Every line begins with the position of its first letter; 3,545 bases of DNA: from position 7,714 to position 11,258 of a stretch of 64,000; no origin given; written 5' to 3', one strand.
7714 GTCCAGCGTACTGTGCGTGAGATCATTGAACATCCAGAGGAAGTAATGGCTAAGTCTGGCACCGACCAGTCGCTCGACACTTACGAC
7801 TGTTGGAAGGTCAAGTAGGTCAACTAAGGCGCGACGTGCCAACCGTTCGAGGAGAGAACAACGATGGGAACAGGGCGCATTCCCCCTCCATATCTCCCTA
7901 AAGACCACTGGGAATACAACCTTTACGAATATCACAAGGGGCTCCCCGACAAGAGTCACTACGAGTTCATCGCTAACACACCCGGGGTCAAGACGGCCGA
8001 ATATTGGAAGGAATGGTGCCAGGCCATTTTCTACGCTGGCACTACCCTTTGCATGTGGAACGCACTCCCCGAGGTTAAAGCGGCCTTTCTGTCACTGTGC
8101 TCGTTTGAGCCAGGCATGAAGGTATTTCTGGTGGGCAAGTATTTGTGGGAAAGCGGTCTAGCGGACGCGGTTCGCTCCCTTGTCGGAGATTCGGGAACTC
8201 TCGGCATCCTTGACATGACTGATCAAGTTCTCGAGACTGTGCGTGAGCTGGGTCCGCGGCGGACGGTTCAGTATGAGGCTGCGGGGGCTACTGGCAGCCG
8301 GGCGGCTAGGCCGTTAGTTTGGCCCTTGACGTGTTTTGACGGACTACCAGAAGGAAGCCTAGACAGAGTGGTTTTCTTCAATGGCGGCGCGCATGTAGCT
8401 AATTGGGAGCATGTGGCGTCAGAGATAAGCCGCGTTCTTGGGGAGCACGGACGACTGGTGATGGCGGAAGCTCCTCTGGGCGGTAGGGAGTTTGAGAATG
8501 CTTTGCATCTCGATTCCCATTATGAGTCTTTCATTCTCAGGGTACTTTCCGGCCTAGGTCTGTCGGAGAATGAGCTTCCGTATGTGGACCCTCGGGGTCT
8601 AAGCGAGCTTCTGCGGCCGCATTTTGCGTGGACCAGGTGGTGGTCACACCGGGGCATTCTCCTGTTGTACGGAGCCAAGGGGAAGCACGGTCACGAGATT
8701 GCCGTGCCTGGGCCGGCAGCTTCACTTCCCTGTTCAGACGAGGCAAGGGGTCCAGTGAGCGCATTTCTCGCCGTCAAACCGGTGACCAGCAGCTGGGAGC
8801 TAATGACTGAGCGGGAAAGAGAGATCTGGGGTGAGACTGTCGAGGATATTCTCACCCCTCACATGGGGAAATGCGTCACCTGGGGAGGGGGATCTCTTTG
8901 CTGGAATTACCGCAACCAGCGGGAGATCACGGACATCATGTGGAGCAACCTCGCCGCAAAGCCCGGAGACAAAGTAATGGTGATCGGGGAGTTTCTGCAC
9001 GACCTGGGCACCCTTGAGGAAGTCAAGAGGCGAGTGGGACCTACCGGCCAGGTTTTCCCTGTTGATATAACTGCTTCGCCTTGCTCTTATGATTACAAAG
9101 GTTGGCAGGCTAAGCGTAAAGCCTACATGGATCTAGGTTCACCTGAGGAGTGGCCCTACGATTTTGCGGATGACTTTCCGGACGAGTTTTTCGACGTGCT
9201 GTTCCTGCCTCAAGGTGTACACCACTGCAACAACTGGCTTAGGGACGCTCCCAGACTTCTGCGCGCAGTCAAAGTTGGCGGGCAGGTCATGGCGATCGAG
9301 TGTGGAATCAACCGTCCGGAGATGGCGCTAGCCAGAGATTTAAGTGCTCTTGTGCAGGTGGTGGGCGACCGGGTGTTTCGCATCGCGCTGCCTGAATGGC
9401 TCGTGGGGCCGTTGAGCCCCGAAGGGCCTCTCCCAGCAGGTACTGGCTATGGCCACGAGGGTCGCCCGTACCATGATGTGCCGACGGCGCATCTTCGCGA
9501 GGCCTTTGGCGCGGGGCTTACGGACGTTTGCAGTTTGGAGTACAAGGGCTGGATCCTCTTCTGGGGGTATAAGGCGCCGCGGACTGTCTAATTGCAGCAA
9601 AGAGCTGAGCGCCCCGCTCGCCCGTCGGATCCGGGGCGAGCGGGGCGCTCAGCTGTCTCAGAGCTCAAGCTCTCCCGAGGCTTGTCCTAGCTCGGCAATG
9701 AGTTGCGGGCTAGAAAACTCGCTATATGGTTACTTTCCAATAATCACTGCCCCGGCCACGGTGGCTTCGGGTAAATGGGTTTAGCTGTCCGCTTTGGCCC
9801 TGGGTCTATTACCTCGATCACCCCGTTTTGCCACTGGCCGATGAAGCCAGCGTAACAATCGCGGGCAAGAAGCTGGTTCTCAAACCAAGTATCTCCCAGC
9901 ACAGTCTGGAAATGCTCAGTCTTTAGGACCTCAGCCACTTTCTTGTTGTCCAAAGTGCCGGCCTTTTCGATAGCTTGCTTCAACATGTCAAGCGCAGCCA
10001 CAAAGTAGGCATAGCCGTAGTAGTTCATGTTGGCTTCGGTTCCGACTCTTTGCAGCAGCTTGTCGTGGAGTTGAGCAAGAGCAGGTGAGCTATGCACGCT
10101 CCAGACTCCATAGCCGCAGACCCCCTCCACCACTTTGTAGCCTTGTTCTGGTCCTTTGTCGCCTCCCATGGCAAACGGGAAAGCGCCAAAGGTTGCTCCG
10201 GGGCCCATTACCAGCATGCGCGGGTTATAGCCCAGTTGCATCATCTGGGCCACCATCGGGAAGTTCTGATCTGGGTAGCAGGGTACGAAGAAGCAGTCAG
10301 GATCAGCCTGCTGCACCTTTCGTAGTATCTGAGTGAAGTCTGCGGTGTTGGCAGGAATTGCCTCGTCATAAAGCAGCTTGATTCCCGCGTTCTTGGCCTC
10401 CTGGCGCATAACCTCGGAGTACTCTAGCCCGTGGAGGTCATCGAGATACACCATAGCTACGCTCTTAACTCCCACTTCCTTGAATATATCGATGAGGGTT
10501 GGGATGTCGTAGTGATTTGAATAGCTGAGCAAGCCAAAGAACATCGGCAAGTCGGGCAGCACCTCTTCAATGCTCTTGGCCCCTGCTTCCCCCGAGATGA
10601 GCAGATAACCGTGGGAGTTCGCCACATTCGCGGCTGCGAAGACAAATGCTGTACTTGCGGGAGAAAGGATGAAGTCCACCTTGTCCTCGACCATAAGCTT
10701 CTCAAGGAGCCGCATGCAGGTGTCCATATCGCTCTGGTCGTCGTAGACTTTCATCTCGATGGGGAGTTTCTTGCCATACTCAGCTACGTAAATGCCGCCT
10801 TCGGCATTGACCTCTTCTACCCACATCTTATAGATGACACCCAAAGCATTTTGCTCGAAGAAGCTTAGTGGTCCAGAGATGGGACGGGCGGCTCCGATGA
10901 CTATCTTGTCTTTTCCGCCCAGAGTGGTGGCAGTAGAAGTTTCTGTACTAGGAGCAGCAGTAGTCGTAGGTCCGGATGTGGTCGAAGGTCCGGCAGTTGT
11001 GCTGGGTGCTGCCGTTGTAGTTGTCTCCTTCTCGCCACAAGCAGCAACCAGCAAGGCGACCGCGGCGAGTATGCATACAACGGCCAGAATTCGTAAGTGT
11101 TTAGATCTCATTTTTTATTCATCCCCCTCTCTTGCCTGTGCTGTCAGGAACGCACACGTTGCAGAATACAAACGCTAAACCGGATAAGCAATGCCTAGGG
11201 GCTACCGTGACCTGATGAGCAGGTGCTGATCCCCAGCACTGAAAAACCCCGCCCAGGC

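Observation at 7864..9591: Uncharacterised paralog pair: proteins built from two degenerate methyltransferase-like Rossmann domains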

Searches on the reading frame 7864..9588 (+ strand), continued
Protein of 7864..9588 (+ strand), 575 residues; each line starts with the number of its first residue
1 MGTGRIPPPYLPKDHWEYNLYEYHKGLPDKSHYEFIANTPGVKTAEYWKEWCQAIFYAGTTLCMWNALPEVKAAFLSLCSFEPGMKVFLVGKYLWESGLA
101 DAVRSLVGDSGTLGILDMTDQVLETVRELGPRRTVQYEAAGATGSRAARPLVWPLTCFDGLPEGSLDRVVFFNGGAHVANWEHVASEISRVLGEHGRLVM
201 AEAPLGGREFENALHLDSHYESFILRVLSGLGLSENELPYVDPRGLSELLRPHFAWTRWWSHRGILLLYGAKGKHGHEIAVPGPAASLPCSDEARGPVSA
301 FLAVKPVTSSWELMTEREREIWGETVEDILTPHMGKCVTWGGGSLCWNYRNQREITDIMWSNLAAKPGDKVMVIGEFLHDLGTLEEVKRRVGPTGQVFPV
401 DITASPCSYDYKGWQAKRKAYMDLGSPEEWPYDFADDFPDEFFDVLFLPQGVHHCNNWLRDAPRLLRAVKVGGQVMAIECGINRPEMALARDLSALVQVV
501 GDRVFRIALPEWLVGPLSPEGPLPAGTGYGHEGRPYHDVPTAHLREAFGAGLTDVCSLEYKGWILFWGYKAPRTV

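Call 76: find_related_loci(query=A1, collection=metagenome_contigs, flank=6000)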
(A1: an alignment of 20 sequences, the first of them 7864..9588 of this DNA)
Query A1 (575 aa) in metagenome_contigs; peptide patterns used: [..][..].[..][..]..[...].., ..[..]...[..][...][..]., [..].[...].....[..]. (x = any residue, [..] = any of these).
237 stretches matched a pattern; 21 encode a relative of the query (tblastn E <= 1e-3); 21 distinct loci.
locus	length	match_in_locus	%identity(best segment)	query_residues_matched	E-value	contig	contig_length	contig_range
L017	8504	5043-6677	64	4-570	0e+0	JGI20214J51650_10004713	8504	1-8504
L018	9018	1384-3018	64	4-570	0e+0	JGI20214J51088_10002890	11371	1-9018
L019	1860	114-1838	62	2-570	0e+0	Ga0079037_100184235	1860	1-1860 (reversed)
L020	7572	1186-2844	55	3-570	0e+0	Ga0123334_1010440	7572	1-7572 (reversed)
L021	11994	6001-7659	55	3-570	0e+0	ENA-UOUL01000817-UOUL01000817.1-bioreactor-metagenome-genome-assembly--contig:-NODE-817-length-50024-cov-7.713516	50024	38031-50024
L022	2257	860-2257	56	2-480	2e-180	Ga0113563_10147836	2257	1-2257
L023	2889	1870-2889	56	2-487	2e-136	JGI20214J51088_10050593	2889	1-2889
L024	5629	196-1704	37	13-570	7e-110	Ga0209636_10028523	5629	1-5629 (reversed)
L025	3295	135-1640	35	31-571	3e-94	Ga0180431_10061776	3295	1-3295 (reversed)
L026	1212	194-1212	54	2-497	9e-108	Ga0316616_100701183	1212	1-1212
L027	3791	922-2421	28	32-570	3e-64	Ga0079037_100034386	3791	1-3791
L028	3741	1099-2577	27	40-570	4e-60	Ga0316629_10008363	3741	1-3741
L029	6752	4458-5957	28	32-570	1e-59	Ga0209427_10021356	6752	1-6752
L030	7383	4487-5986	28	32-570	1e-59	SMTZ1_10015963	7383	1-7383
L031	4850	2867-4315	28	50-570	1e-59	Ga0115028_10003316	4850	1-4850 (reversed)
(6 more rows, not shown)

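Call 80: search_solved_structures(query=L001:11906-13621:-, max_evalue=0.00001)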
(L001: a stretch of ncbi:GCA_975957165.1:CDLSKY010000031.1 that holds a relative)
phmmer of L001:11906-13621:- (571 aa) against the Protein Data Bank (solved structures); distinct sequences matched with E-value up to 0.00001: 20.
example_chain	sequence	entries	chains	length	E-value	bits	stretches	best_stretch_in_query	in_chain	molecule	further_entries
3ib3_A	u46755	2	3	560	1.9e-105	356.7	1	51-559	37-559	CocE/NonD family hydrolase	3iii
3i2j_A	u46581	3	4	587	1.4e-18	69.7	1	128-214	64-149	Cocaine esterase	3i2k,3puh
3i2i_A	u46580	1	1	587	1.7e-18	69.5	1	128-214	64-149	Cocaine esterase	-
3pui_A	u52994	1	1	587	1.7e-18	69.5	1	128-214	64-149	Cocaine esterase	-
3i2h_A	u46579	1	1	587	2e-18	69.3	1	128-214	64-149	Cocaine esterase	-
3ida_A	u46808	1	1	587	2.5e-18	68.9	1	128-214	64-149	Cocaine esterase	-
3i2f_A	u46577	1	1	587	2.6e-18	68.9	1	128-214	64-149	Cocaine esterase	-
3i2g_A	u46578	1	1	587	2.6e-18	68.9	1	128-214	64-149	Cocaine esterase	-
7f65_A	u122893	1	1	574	6.8e-18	67.5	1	56-214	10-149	Cocaine esterase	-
1ju3_A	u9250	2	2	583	1.6e-17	66.3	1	128-214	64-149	cocaine esterase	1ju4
9k48_A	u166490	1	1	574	1.8e-17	66.1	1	128-214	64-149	Cocaine esterase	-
1l7r_A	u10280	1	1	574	2.7e-17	65.5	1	128-214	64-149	cocaine esterase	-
4p08_A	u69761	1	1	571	2.9e-17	65.4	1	128-214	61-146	Cocaine esterase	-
1l7q_A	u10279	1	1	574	3.3e-17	65.2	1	128-214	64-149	cocaine esterase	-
2b4k_A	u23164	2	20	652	4e-08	35.2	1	54-206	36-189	Alpha-amino acid ester hydrolase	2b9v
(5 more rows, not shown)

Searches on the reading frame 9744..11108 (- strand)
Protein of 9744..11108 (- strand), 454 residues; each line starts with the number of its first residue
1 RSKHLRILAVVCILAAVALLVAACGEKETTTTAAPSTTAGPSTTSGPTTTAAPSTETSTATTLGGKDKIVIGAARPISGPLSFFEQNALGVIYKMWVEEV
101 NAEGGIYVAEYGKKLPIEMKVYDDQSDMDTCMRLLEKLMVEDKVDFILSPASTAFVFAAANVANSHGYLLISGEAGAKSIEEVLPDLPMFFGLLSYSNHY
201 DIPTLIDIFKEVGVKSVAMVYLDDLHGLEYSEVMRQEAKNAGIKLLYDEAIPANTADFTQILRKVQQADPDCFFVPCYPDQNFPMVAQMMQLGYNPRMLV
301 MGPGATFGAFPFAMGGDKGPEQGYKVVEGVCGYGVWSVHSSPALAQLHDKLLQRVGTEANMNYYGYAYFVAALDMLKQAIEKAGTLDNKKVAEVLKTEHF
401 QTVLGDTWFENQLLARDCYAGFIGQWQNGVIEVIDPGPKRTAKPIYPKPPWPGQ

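Call 8: search_protein_families(library=pfam, proteins=[window:9744-11108:-], max_evalue=0.001)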
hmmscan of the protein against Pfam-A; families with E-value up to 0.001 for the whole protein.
window:9744-11108:- (454 aa): 4 families
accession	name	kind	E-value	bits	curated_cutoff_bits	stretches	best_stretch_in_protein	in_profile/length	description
PF13458.12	Peripla_BP_6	-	6.1e-46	158.1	31.7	1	69-412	2-326/343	Periplasmic binding protein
PF13433.12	Peripla_BP_5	-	2.8e-14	53.4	27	2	208-434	128-345/363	Periplasmic binding protein domain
PF01094.35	ANF_receptor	-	3.2e-11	43.3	25.4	1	118-296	26-204/353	Receptor family ligand binding region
PF21827.1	New_glue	-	0.00058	20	31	1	8-62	5-64/94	New glue protein family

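Call 79: search_solved_structures(query=window:9744-11108:-, max_evalue=0.00001)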
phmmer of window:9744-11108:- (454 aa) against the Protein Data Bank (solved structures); distinct sequences matched with E-value up to 0.00001: 11.
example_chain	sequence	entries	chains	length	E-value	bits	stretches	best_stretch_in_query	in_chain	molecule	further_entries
8tg1_A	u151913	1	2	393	6.2e-10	41.5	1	66-449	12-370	Extracellular ligand-binding receptor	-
7s6e_A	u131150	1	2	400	8.4e-10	41.1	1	66-400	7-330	Urea ABC transporter, periplasmic urea-binding protein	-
8hic_A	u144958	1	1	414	2e-09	39.9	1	65-407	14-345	Putative urea ABC transporter, substrate binding protein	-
7s6f_A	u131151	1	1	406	2.1e-09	39.8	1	62-407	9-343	Putative urea ABC transporter, urea binding protein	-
4ey3_A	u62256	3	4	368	8.7e-08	34.5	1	112-306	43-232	Twin-arginine translocation pathway signal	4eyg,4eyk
3ipc_A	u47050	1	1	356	1.1e-07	34.1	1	69-412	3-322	ABC transporter, substrate binding protein (Amino acid)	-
7ylt_B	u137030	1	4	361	3.9e-07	32.3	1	88-275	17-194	Putative ABC transporter, substrate-binding protein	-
3ip5_A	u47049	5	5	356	7.6e-07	31.3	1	69-412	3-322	ABC transporter, substrate binding protein (Amino acid)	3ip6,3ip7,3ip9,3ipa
4n0q_A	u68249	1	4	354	1.1e-06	30.8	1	69-414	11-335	Leu/Ile/Val-binding protein homolog 3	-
4gnr_A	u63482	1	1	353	1.6e-06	30.3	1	94-314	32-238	ABC transporter substrate-binding protein-branched chain amino acid transport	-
4nqr_A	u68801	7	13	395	9.9e-06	27.7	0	40-304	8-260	Amino acid/amide ABC transporter substrate-binding protein, HAAT family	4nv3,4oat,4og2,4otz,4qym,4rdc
